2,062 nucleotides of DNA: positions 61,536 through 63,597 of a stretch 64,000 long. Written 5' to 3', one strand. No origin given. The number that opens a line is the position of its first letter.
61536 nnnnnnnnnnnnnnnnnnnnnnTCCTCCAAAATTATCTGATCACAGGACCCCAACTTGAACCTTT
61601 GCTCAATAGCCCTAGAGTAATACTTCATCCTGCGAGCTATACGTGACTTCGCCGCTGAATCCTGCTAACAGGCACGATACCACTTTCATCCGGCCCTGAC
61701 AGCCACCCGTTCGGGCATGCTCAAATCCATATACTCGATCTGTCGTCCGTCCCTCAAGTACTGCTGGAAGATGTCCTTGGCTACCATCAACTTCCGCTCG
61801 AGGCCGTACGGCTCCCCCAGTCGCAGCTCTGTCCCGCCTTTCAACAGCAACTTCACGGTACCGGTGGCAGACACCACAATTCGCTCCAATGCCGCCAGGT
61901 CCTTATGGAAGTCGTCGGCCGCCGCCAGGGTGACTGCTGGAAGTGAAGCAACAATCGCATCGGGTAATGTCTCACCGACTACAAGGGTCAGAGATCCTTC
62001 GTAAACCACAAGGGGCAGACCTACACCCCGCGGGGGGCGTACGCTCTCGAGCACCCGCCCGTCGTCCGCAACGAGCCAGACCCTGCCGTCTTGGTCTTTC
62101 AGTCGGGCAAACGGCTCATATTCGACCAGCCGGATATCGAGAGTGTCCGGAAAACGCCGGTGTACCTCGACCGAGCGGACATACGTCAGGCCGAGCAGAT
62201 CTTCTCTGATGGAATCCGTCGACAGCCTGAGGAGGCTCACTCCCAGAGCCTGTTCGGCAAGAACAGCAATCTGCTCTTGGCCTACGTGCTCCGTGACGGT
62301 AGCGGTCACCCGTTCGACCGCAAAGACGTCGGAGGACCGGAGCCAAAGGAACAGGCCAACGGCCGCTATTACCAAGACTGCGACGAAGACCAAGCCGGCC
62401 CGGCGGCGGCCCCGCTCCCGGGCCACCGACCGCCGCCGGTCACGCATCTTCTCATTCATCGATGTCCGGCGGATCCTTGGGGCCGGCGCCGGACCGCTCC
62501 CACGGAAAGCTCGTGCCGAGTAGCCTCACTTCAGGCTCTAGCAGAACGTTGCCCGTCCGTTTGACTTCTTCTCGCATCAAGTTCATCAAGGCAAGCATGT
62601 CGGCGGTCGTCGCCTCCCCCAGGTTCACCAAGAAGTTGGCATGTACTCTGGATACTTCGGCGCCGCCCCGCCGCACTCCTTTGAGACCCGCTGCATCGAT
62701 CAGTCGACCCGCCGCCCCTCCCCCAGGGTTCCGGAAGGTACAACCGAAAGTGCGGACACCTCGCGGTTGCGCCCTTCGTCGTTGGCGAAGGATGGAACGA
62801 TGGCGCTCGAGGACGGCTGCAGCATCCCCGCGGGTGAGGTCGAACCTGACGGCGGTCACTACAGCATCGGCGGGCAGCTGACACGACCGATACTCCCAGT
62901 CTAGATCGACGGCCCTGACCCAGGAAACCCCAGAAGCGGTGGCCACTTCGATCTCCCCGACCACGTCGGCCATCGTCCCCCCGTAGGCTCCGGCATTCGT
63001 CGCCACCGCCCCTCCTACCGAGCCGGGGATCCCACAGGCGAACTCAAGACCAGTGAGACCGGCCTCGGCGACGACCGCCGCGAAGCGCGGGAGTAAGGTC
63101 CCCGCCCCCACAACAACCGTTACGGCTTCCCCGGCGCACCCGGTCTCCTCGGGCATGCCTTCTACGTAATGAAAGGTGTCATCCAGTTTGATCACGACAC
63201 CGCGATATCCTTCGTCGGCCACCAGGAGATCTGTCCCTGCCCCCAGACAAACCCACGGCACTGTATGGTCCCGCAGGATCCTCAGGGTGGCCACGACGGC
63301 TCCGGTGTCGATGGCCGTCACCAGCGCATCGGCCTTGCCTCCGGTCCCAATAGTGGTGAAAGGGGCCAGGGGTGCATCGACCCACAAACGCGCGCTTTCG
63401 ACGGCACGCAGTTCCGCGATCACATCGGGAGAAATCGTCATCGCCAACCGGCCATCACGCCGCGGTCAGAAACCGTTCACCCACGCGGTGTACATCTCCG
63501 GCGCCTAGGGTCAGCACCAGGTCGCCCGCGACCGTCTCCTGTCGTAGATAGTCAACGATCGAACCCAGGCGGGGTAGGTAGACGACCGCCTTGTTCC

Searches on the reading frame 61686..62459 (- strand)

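Call 44: search_protein_families(library=ncbifam, proteins=[window:61686-62459:-], max_evalue=0.00001)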
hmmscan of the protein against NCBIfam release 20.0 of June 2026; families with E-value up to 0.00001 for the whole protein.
window:61686-62459:- (257 aa): 2 families
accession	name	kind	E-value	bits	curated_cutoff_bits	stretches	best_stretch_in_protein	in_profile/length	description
NF004039.0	PRK05529.1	equivalog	3e-12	46.2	353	1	8-211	23-214/255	cell division protein FtsQ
NF008043.0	PRK10775.1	equivalog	2.3e-11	43.4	366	1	4-247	9-247/276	cell division protein FtsQ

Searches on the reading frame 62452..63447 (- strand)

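Call 44: search_protein_families(library=ncbifam, proteins=[window:62452-63447:-], max_evalue=0.00001)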
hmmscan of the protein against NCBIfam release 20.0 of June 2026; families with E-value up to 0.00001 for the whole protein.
window:62452-63447:- (331 aa): 7 families
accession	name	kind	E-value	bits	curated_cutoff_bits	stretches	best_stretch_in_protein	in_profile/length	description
NF010480.0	PRK13905.1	equivalog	2.4e-87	292.6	259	1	17-312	12-300/303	UDP-N-acetylmuramate dehydrogenase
NF011245.0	PRK14651.1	equivalog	1.5e-61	208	224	1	25-296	7-257/273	UDP-N-acetylmuramate dehydrogenase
TIGR00179.1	murB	equivalog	1.5e-55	188.5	144.5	1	27-311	1-290/290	UDP-N-acetylmuramate dehydrogenase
NF010478.0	PRK13903.1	equivalog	2.3e-40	138.6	231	2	15-213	9-202/362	UDP-N-acetylmuramate dehydrogenase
NF010479.0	PRK13904.1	equivalog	3.5e-40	138.1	273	1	59-310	29-258/258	UDP-N-acetylmuramate dehydrogenase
NF000755.0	PRK00046.1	equivalog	4.4e-30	104.5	277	2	24-209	7-191/343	UDP-N-acetylmuramate dehydrogenase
NF011242.0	PRK14648.1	equivalog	2.6e-22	79.5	426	2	25-164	16-150/354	UDP-N-acetylmuramate dehydrogenase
